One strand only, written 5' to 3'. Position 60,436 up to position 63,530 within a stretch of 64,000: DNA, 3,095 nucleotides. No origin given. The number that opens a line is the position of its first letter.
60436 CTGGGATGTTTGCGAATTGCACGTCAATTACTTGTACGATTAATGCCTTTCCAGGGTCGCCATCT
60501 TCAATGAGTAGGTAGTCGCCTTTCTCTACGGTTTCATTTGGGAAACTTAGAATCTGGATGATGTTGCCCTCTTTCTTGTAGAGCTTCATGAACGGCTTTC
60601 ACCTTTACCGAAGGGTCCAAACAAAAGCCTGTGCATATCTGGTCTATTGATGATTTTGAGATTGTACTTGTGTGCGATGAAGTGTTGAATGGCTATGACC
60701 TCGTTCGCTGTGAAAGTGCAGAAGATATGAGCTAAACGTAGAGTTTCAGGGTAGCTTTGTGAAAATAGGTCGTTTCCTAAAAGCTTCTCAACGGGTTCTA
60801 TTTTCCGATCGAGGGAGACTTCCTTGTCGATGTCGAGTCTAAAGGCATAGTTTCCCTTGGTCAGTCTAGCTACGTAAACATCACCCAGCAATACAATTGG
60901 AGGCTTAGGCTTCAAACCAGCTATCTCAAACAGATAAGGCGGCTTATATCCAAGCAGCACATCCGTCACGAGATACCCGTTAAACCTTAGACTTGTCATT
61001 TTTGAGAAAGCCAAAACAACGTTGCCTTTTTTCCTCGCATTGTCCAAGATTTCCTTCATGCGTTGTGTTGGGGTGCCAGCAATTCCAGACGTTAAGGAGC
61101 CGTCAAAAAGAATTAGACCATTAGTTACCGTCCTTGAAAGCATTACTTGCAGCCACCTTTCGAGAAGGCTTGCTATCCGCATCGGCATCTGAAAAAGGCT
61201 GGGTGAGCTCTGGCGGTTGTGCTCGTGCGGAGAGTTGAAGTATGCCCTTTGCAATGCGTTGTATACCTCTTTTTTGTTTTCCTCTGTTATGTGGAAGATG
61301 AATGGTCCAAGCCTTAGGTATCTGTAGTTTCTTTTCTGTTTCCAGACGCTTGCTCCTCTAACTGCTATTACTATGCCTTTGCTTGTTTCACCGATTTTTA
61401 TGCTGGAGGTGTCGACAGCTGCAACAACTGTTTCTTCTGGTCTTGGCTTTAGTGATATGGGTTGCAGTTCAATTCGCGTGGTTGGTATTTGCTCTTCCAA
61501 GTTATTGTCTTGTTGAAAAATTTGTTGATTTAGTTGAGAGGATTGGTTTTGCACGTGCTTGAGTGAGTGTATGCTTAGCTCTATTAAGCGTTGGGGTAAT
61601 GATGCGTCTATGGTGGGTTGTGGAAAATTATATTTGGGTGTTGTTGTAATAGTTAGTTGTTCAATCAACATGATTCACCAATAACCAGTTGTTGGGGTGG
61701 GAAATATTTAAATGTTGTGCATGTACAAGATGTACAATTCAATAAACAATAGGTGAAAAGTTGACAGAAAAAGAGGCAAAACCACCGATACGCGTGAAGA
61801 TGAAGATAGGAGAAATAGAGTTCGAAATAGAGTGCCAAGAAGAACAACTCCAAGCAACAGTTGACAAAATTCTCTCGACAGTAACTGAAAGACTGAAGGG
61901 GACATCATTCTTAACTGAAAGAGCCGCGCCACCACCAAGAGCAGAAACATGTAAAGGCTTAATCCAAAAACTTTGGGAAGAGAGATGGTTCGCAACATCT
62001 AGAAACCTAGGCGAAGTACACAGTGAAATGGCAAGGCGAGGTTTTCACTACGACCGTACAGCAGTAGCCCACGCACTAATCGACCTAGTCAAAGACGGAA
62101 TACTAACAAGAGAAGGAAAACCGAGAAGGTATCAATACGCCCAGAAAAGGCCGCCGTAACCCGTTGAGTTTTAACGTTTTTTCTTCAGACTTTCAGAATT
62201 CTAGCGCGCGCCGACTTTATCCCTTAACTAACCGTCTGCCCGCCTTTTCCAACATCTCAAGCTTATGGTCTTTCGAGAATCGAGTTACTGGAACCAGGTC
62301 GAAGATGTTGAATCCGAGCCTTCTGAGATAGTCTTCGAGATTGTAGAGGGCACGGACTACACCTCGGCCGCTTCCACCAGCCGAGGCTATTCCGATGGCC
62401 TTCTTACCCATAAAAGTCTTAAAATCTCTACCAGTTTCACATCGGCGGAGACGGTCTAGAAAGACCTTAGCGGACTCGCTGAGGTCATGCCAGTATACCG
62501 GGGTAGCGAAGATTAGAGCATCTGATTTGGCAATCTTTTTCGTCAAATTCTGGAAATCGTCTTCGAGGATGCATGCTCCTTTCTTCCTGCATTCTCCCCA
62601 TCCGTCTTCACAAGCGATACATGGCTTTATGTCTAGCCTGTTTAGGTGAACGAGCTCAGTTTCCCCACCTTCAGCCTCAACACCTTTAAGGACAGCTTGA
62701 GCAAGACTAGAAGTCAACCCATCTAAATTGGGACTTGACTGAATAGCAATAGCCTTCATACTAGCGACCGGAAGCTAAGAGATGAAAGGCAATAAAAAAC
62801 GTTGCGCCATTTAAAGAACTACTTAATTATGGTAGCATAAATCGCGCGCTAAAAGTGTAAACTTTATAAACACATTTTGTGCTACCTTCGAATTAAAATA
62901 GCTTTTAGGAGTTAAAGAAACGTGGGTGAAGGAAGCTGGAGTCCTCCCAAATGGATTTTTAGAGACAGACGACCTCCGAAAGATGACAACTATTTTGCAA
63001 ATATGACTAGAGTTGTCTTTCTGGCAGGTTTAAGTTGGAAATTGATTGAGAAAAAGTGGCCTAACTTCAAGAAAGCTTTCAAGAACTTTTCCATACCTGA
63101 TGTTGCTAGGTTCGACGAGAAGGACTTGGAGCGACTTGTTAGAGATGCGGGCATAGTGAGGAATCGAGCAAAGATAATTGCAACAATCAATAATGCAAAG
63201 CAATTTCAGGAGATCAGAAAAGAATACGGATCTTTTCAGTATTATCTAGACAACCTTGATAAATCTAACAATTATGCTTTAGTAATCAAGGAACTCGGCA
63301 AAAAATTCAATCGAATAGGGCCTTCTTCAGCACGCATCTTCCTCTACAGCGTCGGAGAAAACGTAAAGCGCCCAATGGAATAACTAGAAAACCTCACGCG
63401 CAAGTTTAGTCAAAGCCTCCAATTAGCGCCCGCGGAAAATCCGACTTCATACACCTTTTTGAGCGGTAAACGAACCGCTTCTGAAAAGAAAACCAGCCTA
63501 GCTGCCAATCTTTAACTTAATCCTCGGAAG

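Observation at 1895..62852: Short alternating (CG)n palindrome, often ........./A, recurs about 20 times and sits almost only between genes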

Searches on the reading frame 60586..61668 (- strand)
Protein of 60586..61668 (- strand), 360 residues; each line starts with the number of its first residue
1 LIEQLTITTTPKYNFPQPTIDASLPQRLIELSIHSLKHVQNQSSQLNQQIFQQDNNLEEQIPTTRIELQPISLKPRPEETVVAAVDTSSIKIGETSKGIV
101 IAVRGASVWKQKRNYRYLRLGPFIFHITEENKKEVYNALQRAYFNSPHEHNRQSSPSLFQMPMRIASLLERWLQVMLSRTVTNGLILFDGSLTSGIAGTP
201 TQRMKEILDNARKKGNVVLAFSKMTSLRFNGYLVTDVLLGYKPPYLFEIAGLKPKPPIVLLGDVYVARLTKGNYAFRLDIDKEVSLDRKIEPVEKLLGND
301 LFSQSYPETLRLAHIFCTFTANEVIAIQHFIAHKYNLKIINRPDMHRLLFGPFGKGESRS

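Call 23: search_protein_families(library=ncbifam, proteins=[window:60586-61668:-], max_evalue=0.01)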
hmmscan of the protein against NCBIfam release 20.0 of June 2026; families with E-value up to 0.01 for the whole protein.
window:60586-61668:- (360 aa): 0 families

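Call 68: search_protein_families(library=pfam, proteins=[window:60586-61668:-], max_evalue=0.01)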
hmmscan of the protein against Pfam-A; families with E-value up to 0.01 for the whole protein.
window:60586-61668:- (360 aa): 1 family
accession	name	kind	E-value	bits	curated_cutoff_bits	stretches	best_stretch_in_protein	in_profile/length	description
PF09376.16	NurA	-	0.00041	20.4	21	1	81-209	2-119/254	NurA domain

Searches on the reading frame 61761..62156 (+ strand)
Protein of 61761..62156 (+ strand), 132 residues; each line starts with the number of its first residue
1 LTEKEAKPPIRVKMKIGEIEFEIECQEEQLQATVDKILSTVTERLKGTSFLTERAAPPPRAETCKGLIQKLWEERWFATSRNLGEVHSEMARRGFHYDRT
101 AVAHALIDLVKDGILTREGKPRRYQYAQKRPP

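Call 23: search_protein_families(library=ncbifam, proteins=[window:61761-62156:+], max_evalue=0.01)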
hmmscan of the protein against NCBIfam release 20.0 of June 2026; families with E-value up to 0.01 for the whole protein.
window:61761-62156:+ (132 aa): 0 families

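Call 68: search_protein_families(library=pfam, proteins=[window:61761-62156:+], max_evalue=0.01)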
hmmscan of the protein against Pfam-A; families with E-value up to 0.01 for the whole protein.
window:61761-62156:+ (132 aa): 1 family
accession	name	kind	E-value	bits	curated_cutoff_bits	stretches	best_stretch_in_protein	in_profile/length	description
PF02334.22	RTP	-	0.0062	17.4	26.7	0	68-121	15-67/113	Replication terminator protein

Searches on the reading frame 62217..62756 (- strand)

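Call 11: search_protein_families(library=pfam, proteins=[window:62217-62756:-])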
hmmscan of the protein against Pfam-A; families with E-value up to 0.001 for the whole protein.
window:62217-62756:- (179 aa): 3 families
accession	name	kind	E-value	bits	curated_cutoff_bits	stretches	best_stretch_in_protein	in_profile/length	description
PF03358.20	FMN_red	-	1.6e-25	89.9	24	1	1-149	2-137/152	NADPH-dependent FMN reductase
PF02525.22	Flavodoxin_2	-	6.8e-13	49.2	27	1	2-175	3-193/198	Flavodoxin-like fold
PF00258.30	Flavodoxin_1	-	0.00026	21.6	25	0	64-171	34-138/143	Flavodoxin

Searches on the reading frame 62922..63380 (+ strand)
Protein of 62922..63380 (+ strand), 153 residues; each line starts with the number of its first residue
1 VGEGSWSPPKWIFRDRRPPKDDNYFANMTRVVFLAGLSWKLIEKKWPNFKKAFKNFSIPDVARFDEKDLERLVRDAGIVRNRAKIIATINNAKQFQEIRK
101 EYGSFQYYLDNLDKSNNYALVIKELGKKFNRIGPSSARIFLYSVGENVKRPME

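Call 68: search_protein_families(library=pfam, proteins=[window:62922-63380:+], max_evalue=0.01)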
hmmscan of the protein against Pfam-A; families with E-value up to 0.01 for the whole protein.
window:62922-63380:+ (153 aa): 2 families
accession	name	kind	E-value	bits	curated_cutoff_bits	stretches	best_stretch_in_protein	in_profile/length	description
PF03352.18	Adenine_glyco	-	1.2e-25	90.8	25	1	21-116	23-118/177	Methyladenine glycosylase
PF00730.31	HhH-GPD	-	3.7e-06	27.7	26.2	1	31-88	3-60/108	HhH-GPD superfamily base excision DNA repair protein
